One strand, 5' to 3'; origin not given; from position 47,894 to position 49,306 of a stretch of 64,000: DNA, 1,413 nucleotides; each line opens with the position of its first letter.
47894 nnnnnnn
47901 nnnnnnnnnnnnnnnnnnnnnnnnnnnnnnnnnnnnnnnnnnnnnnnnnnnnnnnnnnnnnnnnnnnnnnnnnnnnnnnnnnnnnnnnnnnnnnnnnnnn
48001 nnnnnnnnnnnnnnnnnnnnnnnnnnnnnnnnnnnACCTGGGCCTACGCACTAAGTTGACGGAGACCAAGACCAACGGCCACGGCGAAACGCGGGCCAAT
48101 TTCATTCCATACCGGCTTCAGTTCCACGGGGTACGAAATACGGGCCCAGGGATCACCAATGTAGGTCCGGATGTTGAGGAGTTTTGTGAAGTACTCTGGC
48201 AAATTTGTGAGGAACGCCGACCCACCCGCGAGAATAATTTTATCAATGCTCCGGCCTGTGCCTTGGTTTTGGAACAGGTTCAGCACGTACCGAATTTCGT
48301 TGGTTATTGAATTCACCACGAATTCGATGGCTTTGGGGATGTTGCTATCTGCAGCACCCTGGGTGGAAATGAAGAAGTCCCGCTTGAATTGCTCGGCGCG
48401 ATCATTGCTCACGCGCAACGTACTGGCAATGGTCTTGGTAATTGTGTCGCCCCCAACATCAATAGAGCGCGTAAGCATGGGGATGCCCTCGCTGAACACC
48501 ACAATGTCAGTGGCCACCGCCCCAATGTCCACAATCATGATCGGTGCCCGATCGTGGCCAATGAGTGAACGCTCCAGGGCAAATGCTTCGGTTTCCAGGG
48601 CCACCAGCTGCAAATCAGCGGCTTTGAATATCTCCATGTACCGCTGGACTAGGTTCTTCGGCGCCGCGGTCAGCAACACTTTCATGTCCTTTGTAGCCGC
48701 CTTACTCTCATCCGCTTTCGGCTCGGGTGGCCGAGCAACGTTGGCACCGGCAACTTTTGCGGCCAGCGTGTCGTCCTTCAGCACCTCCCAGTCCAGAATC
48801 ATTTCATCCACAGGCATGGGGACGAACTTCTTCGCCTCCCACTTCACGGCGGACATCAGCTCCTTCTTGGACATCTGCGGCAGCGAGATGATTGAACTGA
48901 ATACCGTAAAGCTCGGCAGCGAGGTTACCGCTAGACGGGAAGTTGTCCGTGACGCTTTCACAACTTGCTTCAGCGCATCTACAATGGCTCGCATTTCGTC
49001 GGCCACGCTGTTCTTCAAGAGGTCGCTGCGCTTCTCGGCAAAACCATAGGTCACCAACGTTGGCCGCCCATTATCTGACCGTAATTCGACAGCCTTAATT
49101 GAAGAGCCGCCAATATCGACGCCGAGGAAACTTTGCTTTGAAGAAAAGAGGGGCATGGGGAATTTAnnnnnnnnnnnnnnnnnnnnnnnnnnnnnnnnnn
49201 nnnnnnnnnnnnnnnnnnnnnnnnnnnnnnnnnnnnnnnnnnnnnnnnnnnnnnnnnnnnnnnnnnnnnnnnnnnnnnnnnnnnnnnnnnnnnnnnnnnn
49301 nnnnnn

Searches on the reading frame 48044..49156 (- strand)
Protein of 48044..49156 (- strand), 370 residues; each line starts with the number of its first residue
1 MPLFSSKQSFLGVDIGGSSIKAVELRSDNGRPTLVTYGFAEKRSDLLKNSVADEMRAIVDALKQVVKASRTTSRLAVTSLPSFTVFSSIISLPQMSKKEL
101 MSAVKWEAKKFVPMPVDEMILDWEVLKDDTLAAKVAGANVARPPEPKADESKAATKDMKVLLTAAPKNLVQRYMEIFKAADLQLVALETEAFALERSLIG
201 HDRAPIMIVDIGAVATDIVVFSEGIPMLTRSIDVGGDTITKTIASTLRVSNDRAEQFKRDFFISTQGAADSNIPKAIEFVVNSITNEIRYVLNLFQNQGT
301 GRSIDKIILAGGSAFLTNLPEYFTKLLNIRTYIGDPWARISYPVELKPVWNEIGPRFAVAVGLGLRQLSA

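Call 5: search_protein_families(library=pfam, proteins=[window:48044-49156:-], max_evalue=0.01)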
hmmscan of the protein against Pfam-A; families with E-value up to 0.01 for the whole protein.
window:48044-49156:- (370 aa): 5 families
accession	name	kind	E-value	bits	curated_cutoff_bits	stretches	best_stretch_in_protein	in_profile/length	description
PF11104.14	PilM_2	-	5e-45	154.4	27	2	151-367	119-339/340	Type IV pilus assembly protein PilM;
PF14450.12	FtsA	-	8.5e-16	58.9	31.8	1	208-362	2-127/127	Cell division protein FtsA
PF06723.19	MreB_Mbl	-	1e-11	44.7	27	2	205-248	146-189/327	MreB/Mbl protein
PF08841.16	DDR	-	5.9e-07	29.3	24.6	0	284-364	256-325/328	Diol dehydratase reactivase ATPase-like domain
PF21522.3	MreB-like_C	-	0.0078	17.2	27.8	0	208-314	1-114/123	Archaeal actin homologue MreB-like, C-terminal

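Call 31: search_solved_structures(query=window:48047-49156:-, max_evalue=0.001, show_alignments=1)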
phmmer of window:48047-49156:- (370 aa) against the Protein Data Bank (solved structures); distinct sequences matched with E-value up to 0.001: 8.
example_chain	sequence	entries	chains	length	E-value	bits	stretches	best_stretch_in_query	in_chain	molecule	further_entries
2ych_A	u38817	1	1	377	3.2e-31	112.2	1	3-367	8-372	COMPETENCE PROTEIN PILM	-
3jc8_Ma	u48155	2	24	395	4.5e-28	101.8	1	9-367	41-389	Type IV pilus biogenesis protein PilM | PilM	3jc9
5eou_A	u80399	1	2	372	8.2e-22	81.2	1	8-368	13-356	Type 4 fimbrial biogenesis protein PilM,Type 4 fimbrial biogenesis protein PilN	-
5eox_A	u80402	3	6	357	8.8e-22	81.1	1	8-367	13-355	Type 4 fimbrial biogenesis protein PilM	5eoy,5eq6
3h1q_A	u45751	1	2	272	2.6e-06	30.3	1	121-328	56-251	Ethanolamine utilization protein EutJ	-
3wt0_A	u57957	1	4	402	0.0003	23.5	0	164-273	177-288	Cell division protein FtsA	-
7bvy_A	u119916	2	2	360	0.00047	22.9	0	176-248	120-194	Cell shape determining protein MreB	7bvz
3wqt_A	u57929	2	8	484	0.00068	22.3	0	164-272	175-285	Cell division protein FtsA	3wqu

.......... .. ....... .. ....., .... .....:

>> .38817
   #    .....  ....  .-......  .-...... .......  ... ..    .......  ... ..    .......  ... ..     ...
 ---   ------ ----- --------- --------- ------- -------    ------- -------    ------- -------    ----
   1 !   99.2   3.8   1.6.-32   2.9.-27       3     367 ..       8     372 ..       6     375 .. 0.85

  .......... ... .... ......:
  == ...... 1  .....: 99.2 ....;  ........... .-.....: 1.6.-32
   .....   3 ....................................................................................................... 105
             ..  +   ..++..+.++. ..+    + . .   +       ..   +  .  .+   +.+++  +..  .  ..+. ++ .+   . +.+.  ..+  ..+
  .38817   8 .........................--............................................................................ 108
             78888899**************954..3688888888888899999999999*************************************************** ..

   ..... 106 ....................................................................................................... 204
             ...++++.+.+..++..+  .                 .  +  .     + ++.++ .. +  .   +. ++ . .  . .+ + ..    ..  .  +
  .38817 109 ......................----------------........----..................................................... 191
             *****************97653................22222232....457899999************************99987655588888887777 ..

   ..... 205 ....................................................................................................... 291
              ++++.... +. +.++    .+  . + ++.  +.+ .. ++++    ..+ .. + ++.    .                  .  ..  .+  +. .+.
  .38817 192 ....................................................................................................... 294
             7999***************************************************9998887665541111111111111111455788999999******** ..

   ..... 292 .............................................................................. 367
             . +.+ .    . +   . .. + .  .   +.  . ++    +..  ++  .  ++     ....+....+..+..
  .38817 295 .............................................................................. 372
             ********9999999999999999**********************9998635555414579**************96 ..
